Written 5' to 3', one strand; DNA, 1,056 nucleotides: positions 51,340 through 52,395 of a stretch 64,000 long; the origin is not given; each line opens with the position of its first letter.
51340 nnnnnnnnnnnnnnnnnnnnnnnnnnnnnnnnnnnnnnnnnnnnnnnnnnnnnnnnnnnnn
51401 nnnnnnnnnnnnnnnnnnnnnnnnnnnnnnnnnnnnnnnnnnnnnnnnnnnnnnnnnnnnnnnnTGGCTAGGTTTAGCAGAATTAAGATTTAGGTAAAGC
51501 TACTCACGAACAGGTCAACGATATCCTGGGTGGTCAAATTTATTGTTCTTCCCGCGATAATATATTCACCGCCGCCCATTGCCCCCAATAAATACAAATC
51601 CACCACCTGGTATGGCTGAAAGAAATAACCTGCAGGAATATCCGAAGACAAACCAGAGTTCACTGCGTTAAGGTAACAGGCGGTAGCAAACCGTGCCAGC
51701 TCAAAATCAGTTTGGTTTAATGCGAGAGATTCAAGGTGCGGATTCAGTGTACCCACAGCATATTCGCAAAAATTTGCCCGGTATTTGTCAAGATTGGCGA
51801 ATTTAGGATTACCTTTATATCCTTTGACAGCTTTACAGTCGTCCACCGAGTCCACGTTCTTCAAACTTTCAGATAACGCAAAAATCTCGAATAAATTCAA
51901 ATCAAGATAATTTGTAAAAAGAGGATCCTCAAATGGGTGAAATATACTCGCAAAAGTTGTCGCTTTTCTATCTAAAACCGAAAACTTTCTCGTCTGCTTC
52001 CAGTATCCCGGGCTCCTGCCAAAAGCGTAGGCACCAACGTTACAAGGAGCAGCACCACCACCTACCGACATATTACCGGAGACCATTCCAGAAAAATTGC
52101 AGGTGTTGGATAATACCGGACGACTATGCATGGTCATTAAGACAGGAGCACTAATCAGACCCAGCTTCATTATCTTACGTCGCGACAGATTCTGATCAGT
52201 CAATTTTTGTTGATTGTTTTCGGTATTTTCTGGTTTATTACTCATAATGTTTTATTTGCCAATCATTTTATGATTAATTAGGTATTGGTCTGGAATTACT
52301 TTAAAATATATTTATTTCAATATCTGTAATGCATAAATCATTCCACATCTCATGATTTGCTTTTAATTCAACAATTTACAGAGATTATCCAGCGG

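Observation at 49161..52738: Candidate RiPP-like peptide/protein modification cluster: Tat-exported protein + PqqD-family RRE + HPr-kinase-related P-loop kinase + nucleotidyltransferase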

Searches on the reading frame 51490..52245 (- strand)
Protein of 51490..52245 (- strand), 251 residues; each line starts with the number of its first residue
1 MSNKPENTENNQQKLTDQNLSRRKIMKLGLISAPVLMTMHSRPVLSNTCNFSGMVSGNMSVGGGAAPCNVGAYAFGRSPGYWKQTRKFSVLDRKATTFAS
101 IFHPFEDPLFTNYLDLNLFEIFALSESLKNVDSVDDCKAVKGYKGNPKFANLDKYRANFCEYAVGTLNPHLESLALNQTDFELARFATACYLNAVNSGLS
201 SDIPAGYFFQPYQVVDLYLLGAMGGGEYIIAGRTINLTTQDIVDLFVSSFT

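Call 3: search_protein_families(library=ncbifam, proteins=[window:51490-52245:-], max_evalue=0.01)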
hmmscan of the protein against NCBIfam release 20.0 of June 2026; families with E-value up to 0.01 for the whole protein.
window:51490-52245:- (251 aa): 0 families

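Call 4: search_protein_families(library=pfam, proteins=[window:51490-52245:-], max_evalue=0.01)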
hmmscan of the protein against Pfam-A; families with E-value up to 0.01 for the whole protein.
window:51490-52245:- (251 aa): 0 families

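Call 9: find_homologous_proteins(query=window:51490-52245:-, max_evalue=0.001)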
Query window:51490-52245:- (251 aa): 16 proteins with E <= 0.001 among 389 candidates.
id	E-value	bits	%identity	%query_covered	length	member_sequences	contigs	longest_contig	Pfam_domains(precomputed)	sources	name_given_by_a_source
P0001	1.6e-166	570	100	100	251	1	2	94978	-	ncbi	-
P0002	9.9e-57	210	50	98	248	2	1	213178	-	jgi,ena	-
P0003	3.3e-9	55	40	35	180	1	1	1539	-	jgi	jgi:hypothetical protein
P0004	4.1e-8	51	31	63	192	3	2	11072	-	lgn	-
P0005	1.0e-5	43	40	39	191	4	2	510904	-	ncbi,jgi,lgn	ncbi:MAG TPA: hypothetical protein VIF82_06070 [Burkholderiaceae bacterium]|jgi:hypothetical protein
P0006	1.7e-5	43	36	43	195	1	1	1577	-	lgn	-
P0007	2.3e-5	42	35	46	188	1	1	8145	-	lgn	-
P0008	3.9e-5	41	33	48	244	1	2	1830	-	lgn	-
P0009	5.5e-5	41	28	69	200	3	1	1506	-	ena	-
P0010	2.4e-4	39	36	39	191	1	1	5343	-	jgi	jgi:hypothetical protein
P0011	2.6e-4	39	37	40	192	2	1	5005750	-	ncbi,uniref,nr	ncbi:hypothetical protein [Noviherbaspirillum sedimenti]|uniref:Uncharacterized protein n=1 Tax=Novi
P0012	2.7e-4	39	38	38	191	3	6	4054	-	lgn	-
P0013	2.8e-4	39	47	27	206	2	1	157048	-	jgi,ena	-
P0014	4.5e-4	38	32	45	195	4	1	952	-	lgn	-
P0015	4.9e-4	38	42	33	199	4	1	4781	-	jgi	jgi:hypothetical protein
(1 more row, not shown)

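Call 10: find_encoding_contigs(protein=P0002, flank=8000, max_places=3)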
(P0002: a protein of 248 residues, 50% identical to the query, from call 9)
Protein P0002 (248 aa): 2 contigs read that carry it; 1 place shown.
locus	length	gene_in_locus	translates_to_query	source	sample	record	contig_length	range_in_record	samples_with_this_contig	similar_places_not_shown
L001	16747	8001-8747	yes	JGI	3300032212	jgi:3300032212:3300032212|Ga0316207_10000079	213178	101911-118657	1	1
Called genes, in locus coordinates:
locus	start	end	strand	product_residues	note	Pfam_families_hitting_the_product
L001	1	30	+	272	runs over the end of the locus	-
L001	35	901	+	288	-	PF12146:Hydrolase_4, PF00561:Abhydrolase_1, PF12697:Abhydrolase_6 (weak)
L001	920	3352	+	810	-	-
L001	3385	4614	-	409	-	PF00278:Orn_DAP_Arg_deC, PF02784:Orn_Arg_deC_N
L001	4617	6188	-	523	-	PF00501:AMP-binding, PF13193:AMP-binding_C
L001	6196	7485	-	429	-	PF04892:VanZ-LLP1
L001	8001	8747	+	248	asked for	-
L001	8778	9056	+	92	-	-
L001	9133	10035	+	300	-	PF27840:ScmC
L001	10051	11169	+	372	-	PF14907:NTP_transf_5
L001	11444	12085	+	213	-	PF13442:Cytochrome_CBB3 (faint), PF00034:Cytochrom_C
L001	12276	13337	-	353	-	PF00005:ABC_tran, PF13304:AAA_21 (faint), PF08402:TOBE_2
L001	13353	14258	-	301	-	PF02729:OTCace_N, PF00185:OTCace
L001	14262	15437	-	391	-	PF00202:Aminotran_3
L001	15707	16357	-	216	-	PF00081:Sod_Fe_N, PF02777:Sod_Fe_C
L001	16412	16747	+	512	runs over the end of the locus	PF02538:Hydantoinase_B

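Call 11: find_encoding_contigs(protein=P0011, flank=8000, max_places=3)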
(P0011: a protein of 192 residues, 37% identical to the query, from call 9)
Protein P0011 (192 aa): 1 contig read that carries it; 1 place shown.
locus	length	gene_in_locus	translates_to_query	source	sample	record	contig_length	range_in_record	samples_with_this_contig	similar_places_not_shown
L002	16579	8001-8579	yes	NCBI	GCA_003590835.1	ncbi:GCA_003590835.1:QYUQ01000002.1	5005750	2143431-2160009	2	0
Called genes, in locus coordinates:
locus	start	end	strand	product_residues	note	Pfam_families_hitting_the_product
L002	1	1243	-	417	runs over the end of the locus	PF01266:DAO (faint), PF01494:FAD_binding_3 (weak), PF03486:HI0933_like, PF13450:NAD_binding_8 (weak), PF22780:HI0933_like_1st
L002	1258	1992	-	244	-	PF01479:S4, PF00849:PseudoU_synth_2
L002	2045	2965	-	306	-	PF00849:PseudoU_synth_2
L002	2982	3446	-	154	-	PF01928:CYTH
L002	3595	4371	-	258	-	PF26766:Choice_anch_L, PF07589:PEP_exosort_dom (weak)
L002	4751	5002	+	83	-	PF00550:PP-binding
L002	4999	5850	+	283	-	PF02129:Peptidase_S15 (weak), PF12146:Hydrolase_4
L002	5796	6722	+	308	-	PF12146:Hydrolase_4, PF12697:Abhydrolase_6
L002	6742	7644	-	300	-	-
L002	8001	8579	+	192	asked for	-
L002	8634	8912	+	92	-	PF05402:PqqD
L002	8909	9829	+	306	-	PF27840:ScmC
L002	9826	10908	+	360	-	PF14907:NTP_transf_5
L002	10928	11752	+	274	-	PF08238:Sel1, PF01464:SLT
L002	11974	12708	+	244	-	PF13448:DUF4114 (weak), PF07589:PEP_exosort_dom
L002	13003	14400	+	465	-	PF02397:Bac_transf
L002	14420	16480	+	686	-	PF13185:GAF_2 (weak), PF02518:HATPase_c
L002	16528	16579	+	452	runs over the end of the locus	PF00072:Response_reg, PF00158:Sigma54_activat, PF01078:Mg_chelatase (faint), PF14532:Sigma54_activ_2, PF07728:AAA_5 (weak), PF25601:AAA_lid_14, PF02954:HTH_8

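Call 12: find_encoding_contigs(protein=P0005, flank=8000, max_places=3)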
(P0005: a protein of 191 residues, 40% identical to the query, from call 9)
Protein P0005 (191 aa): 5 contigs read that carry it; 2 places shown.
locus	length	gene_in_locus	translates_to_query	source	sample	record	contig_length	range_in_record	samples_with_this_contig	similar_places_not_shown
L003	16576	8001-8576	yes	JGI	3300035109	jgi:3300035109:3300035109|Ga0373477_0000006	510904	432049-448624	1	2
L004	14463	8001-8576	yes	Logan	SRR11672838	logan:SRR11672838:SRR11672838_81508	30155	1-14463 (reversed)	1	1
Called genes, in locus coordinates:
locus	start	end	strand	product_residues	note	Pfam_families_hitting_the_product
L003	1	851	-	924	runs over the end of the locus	PF13414:TPR_11 (weak), PF14559:TPR_19 (weak), PF25062:ARM_TT21_N, PF13432:TPR_16, PF14559:TPR_19, PF12895:ANAPC3, PF14559:TPR_19, PF23914:TPR_CcmH_CycH, +37 more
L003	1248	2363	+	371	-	PF13480:Acetyltransf_6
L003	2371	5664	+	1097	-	PF04892:VanZ-LLP1, PF04932:Wzy_C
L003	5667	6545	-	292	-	PF12146:Hydrolase_4, PF12697:Abhydrolase_6, PF00561:Abhydrolase_1 (weak)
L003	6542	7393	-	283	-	PF12146:Hydrolase_4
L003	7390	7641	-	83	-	-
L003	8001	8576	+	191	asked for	-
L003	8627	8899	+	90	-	-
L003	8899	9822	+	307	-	PF27840:ScmC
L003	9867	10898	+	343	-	PF14907:NTP_transf_5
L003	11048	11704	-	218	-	PF07589:PEP_exosort_dom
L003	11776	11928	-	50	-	-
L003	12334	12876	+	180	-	PF13302:Acetyltransf_3, PF13420:Acetyltransf_4, PF00583:Acetyltransf_1, PF13508:Acetyltransf_7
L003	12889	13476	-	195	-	-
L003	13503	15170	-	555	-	PF00005:ABC_tran, PF01926:MMR_HSR1 (faint), PF02463:SMC_N (faint), PF13304:AAA_21 (faint), PF13555:AAA_29 (faint), PF12848:ABC_tran_Xtn, PF00005:ABC_tran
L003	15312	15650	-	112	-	PF12836:HHH_3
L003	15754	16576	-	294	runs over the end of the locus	PF00892:EamA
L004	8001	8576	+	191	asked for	-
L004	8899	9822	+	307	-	PF27840:ScmC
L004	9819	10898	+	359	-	PF14907:NTP_transf_5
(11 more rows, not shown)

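Call 17: find_encoding_contigs(protein=P0001, flank=10000, max_places=3)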
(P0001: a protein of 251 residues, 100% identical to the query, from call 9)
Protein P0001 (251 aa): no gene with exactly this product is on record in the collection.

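Call 28: search_protein_families(library=ncbifam, alignment_id=A2, max_evalue=1e-10)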
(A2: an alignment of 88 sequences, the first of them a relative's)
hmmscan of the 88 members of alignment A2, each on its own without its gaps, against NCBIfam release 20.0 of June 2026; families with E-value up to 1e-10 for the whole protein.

A. member 1, L001:920-3349:+ (810 aa): 1 family
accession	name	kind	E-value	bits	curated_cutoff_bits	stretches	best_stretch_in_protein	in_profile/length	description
NF045571.1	HepHepsulflyase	equivalog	3e-31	108.1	600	1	302-750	291-711/774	heparin/heparin-sulfate lyase HepB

B. families by the number of members that match (of 88 scanned): 649 families (the first 25 are shown)
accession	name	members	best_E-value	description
TIGR02916.1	PEP_his_kin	3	1.1e-254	XrtA/PEP-CTERM system histidine kinase PrsK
NF008468.0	PRK11360.1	3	9.9e-22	two-component system sensor histidine kinase AtoS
NF007688.0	PRK10364.1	3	3.4e-19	two-component system sensor histidine kinase ZraS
NF010411.0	PRK13837.1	3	4.4e-18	two-component system VirA-like sensor kinase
TIGR02966.1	phoR_proteo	3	2.4e-17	phosphate regulon sensor histidine kinase PhoR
NF008298.1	PRK11086.1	3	1.3e-16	DcuS/MalK family sensor histidine kinase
NF053867.1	SprKinKinDBac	3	4.4e-16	sporulation kinase KinD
NF046044.1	PnpS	3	1.3e-15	two-component system histidine kinase PnpS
NF006800.0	PRK09303.1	3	1.3e-14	histidine kinase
NF033092.0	HK_WalK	3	1.6e-14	cell wall metabolism sensor histidine kinase WalK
TIGR02956.1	TMAO_torS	3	2.2e-14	TMAO reductase system sensor histidine kinase/response regulator TorS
NF038348.1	T2SS_HK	3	1.8e-13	histidine kinase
NF052573.1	HisKinEspAMyxo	3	6.2e-13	serine histidine kinase EspA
NF008775.0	PRK11819.1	2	1.5e-298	energy-dependent translational throttle protein EttA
TIGR03719.1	ABC_ABC_ChvD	2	2e-288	energy-dependent translational throttle protein EttA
TIGR03100.1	hydr1_PEP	2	5e-104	hydrolase 1, exosortase A system-associated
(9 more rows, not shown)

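Call 42: predict_structure(alignment_id=A1)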
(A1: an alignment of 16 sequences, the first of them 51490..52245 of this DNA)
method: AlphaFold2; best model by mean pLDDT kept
length: 251 residues; sequences in the alignment: 16
mean_pLDDT: 59.1   pTM: 0.52
mean pLDDT of the five models: 59.1, 59.1, 58.5, 57.0, 55.3
residues with pLDDT >= 90: 15; 70-90: 68; 50-70: 68; < 50: 100
segments of 3 or more residues with pLDDT < 50: 1-87, 167-173, 204-206
pLDDT, mean of each block of 10 residues (from residue 1): 32 30 32 36 37 38 37 38 45 77 66 79 74 63 54 65 51 57 87 73 56 90 87 89 84 59
secondary structure, 60 per line:
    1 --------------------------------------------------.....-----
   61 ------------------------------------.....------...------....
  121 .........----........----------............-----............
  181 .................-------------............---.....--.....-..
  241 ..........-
elements in order: H51-55 H98-101 H118-129 H134-141 H152-163 H169-197 H211-222 E226-230 E233-237 H239-250

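Call 63: search_protein_families(library=ncbifam, proteins=[L001:3385-4611:-, L001:4617-6185:-, L001:6196-7482:-, L001:35-898:+, L002:6742-7644:-, L003:2371-5661:+, L002:10928-11749:+], max_evalue=0.00001)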
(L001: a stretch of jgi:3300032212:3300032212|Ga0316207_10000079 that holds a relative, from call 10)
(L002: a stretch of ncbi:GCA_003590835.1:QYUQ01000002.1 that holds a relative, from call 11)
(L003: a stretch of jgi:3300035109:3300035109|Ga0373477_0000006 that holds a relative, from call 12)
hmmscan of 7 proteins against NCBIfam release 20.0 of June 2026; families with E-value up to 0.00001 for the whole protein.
L001:3385-4611:- (408 aa): 7 families
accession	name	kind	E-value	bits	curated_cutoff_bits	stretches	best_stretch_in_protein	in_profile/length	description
TIGR03099.1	dCO2ase_PEP1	hypoth_equivalog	7e-183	608.2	478.45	1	12-408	1-398/398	pyridoxal-dependent decarboxylase, exosortase A system-associated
TIGR01048.1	lysA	equivalog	2e-71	240.7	297.9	1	15-407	5-394/417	diaminopimelate decarboxylase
NF006515.0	PRK08961.1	equivalog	1.3e-41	142.5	802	1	34-402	501-854/861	bifunctional aspartate kinase/diaminopimelate decarboxylase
NF052544.1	OrLyDeCDokD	equivalog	3.8e-25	88.4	700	1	11-388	18-418/461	ornithine/lysine decarboxylase DokD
NF041039.1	FslC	exception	9.6e-19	67.5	500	1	36-403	28-399/418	rhizoferrin biosystnesis N-citrylornithine decarboxylase FslC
TIGR01273.1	speA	equivalog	2e-13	49.7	624.1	1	63-307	93-354/624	arginine decarboxylase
NF003763.0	PRK05354.1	equivalog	1.4e-12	47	369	1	64-306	101-361/636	biosynthetic arginine decarboxylase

L001:4617-6185:- (522 aa): 107 families (the best 25 are shown)
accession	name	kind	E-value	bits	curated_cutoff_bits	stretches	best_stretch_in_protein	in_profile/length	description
TIGR03098.1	ligase_PEP_1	hypoth_equivalog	1e-233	776.5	592.35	1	4-513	2-516/517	acyl-CoA ligase (AMP-forming), exosortase A system-associated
NF004837.0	PRK06187.1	subfamily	1e-95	321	476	1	2-517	8-524/531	long-chain-fatty-acid--CoA ligase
NF006182.0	PRK08316.1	subfamily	3.6e-92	309.5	663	1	3-518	12-520/523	fatty acyl-CoA synthetase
TIGR01733.1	AA-adenyl-dom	subfamily_domain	2.4e-76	257.2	317.4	1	30-447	2-408/409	amino acid adenylation domain-containing protein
NF005702.0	PRK07514.1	subfamily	1e-71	241.9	558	1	7-520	9-505/506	malonyl-CoA synthase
NF052269.1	Staph_lig_FadD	equivalog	3.1e-70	237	650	1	20-514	18-492/499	long-chain-fatty-acid--CoA ligase FadD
NF009233.0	PRK12583.1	subfamily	7.2e-70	235.9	832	1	3-514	19-549/558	fatty acid CoA ligase family protein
NF004114.0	PRK05605.1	equivalog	6.9e-69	232.6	766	2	154-515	213-569/575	long-chain-fatty-acid--CoA ligase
NF006181.0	PRK08314.1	subfamily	1e-68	232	705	1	6-514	28-553/563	long-chain-fatty-acid--CoA ligase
NF002966.0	PRK03640.1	equivalog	3.4e-65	220.5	556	1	8-514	8-479/483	o-succinylbenzoate--CoA ligase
NF005801.1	PRK07656.1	equivalog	1.2e-64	218.8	657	1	4-511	3-499/500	FadD3 family acyl-CoA ligase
NF005307.0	PRK06839.1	equivalog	3.9e-62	210.5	748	1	7-515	7-493/496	o-succinylbenzoate--CoA ligase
NF004758.0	PRK06087.1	equivalog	1e-61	209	736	1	9-517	31-537/548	medium-chain fatty-acid--CoA ligase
TIGR01923.1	menE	equivalog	9.2e-61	206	330.15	1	30-511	2-442/442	o-succinylbenzoate--CoA ligase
NF004808.0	PRK06155.1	equivalog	3.1e-60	204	722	1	3-514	22-521/542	ATP-dependent acyl-CoA ligase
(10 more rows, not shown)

L001:6196-7482:- (428 aa): 1 family
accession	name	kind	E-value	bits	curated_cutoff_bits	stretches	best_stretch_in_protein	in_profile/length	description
NF033125.2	vanZ-A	exception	9.7e-06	25.8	250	0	63-142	56-130/164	glycopeptide resistance protein VanZ-A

L001:35-898:+ (288 aa): 3 families
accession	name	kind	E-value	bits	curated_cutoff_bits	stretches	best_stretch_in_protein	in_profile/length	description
TIGR03100.1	hydr1_PEP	hypoth_equivalog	3.8e-107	357.7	168.45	1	3-284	2-272/274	hydrolase 1, exosortase A system-associated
TIGR03101.1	hydr2_PEP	hypoth_equivalog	3.7e-08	33.2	202.75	1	17-136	14-135/266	hydrolase 2, exosortase A system-associated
NF058544.1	IVPilMotSglTMyx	equivalog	2.1e-06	27.7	300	1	51-133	56-137/210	type IV pili motility protein SglT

L002:6742-7644:- (300 aa): 0 families

L003:2371-5661:+ (1097 aa): 1 family
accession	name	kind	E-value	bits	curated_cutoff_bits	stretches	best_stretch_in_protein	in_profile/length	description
NF037970.1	vanZ_1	subfamily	4.9e-06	27.2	20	0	54-129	36-108/109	VanZ family protein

L002:10928-11749:+ (274 aa): 8 families
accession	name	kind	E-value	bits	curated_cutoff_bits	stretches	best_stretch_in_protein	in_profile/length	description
NF047373.1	BB0259_flg_lyt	exception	3e-22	79.2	234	1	140-250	533-648/705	flagellar assembly lytic transglycosylase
NF008631.0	PRK11619.1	equivalog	1.2e-12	47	536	1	167-254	490-587/644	murein transglycosylase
NF008670.0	PRK11671.1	equivalog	3.6e-12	46.1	375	1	158-227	194-274/359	membrane-bound lytic murein transglycosylase MltC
NF008112.0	PRK10859.1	equivalog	7.6e-12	44.4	354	1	168-248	300-386/483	membrane-bound lytic murein transglycosylase MltF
NF008050.0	PRK10783.1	equivalog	6.4e-11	41.2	508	1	179-252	126-205/457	murein transglycosylase D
NF033786.1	phenyl_MerG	equivalog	2.5e-07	30.9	350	1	44-119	68-151/217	phenylmercury resistance protein MerG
NF012014.0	PRK15470.1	equivalog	5.5e-07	29.4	233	1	162-207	45-90/203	membrane-bound lytic murein transglycosylase EmtA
NF038194.1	AlgK_TPR_lipo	equivalog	2.1e-06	26.6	700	1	62-122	354-414/448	alginate biosynthesis TPR repeat lipoprotein AlgK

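Call 71: search_protein_representatives(alignment_id=A1)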
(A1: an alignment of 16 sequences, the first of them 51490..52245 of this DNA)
Query: 16 sequences, 192 profile positions. Proteins with E-value up to 0.001 (for the whole library): 4343; up to 1e-10: 1603; up to 1e-30: 184. The best 150 are listed.
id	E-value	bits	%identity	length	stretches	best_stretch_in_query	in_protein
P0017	1.2e-77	276.2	-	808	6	77-172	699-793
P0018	4.0e-70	251.7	-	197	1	1-191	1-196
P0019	1.0e-54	201.4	-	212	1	7-191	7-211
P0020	1.6e-54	200.7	-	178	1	20-191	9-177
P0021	6.0e-54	198.9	-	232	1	1-191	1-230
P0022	1.9e-53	197.2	-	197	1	1-190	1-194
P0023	2.3e-51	190.5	-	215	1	1-191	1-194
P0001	9.7e-50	185.2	-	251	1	14-191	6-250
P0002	1.4e-49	184.7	-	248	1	16-191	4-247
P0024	1.8e-49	184.3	-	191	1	1-190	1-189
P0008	4.0e-49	183.2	-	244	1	4-191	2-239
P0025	4.1e-49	183.1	-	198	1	1-191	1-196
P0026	1.7e-48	181.1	-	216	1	21-191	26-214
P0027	4.4e-48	179.7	-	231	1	11-191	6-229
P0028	4.7e-47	176.4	-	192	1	20-191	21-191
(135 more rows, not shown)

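Call 75: find_encoding_contigs(protein=P0013, flank=7000, max_places=2)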
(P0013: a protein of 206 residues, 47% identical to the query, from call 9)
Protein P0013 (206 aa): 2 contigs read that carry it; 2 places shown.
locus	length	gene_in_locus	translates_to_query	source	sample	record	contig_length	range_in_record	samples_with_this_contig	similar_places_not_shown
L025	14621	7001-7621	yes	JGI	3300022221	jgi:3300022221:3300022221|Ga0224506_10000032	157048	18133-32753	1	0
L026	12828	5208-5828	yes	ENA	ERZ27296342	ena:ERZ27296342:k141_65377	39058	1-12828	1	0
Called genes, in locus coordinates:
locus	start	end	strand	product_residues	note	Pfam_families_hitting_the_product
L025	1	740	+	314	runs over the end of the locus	PF00535:Glycos_transf_2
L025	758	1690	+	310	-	PF00535:Glycos_transf_2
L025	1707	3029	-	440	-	PF00657:Lipase_GDSL, PF13472:Lipase_GDSL_2, PF25275:Golvesin_C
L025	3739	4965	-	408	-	PF00278:Orn_DAP_Arg_deC, PF02784:Orn_Arg_deC_N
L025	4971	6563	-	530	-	PF00501:AMP-binding, PF13193:AMP-binding_C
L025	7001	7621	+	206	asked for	-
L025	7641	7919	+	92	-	-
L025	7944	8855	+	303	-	PF27840:ScmC (weak)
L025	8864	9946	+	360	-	PF14907:NTP_transf_5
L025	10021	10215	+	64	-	-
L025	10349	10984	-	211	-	PF01583:APS_kinase, PF13671:AAA_33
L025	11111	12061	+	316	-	-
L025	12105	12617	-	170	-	-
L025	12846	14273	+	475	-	PF13241:NAD_binding_7, PF14824:Sirohm_synth_M, PF10414:CysG_dimeriser, PF00590:TP_methylase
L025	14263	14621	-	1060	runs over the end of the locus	PF00873:ACR_tran, PF02355:SecD_SecF_C (faint), PF03176:MMPL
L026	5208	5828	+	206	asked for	-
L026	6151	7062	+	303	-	PF27840:ScmC (weak)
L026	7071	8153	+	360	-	PF14907:NTP_transf_5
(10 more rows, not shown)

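Call 76: find_encoding_contigs(protein=P0004, flank=7000, max_places=2)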
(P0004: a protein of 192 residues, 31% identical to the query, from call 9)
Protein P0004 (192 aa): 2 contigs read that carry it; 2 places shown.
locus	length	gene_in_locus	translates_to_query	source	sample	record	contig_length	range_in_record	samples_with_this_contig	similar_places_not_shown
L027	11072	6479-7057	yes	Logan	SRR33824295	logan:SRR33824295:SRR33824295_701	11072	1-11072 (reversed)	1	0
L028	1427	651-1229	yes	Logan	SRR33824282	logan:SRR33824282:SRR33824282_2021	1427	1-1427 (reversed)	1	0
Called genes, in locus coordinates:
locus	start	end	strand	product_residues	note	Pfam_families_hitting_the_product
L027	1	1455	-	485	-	?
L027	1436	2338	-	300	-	PF10609:ParA (weak), PF13614:AAA_31 (weak)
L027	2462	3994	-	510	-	PF02706:Wzz (weak), PF13807:GNVR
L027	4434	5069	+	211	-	PF02563:Poly_export, PF10531:SLBB, PF22461:SLBB_2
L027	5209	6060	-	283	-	PF00089:Trypsin, PF13365:Trypsin_2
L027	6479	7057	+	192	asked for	-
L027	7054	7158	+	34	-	-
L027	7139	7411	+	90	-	-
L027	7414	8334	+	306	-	PF27840:ScmC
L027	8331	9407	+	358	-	PF14907:NTP_transf_5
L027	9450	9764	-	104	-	-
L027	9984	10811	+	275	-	PF02698:DUF218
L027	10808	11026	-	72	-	PF07311:Dodecin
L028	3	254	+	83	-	?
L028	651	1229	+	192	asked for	-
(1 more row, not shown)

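Call 77: find_encoding_contigs(protein=P0007, flank=7000, max_places=2)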
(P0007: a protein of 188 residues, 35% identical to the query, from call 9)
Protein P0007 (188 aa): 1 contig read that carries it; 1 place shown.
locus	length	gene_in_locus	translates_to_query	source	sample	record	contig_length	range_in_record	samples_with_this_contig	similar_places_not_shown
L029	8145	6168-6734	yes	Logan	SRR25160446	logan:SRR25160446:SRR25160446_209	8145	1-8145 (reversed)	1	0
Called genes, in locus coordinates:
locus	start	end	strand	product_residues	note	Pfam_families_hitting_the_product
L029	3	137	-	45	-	?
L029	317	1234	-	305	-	PF00849:PseudoU_synth_2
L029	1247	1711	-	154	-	PF01928:CYTH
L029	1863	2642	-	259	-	PF26766:Choice_anch_L, PF07589:PEP_exosort_dom (weak)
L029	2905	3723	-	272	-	PF00089:Trypsin (weak), PF13365:Trypsin_2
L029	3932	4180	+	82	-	PF00550:PP-binding (weak)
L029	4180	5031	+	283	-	PF02129:Peptidase_S15 (weak), PF12146:Hydrolase_4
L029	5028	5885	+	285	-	PF12146:Hydrolase_4, PF00561:Abhydrolase_1, PF12697:Abhydrolase_6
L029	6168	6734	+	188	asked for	-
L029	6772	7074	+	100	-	-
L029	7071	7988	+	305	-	PF27840:ScmC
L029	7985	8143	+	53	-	?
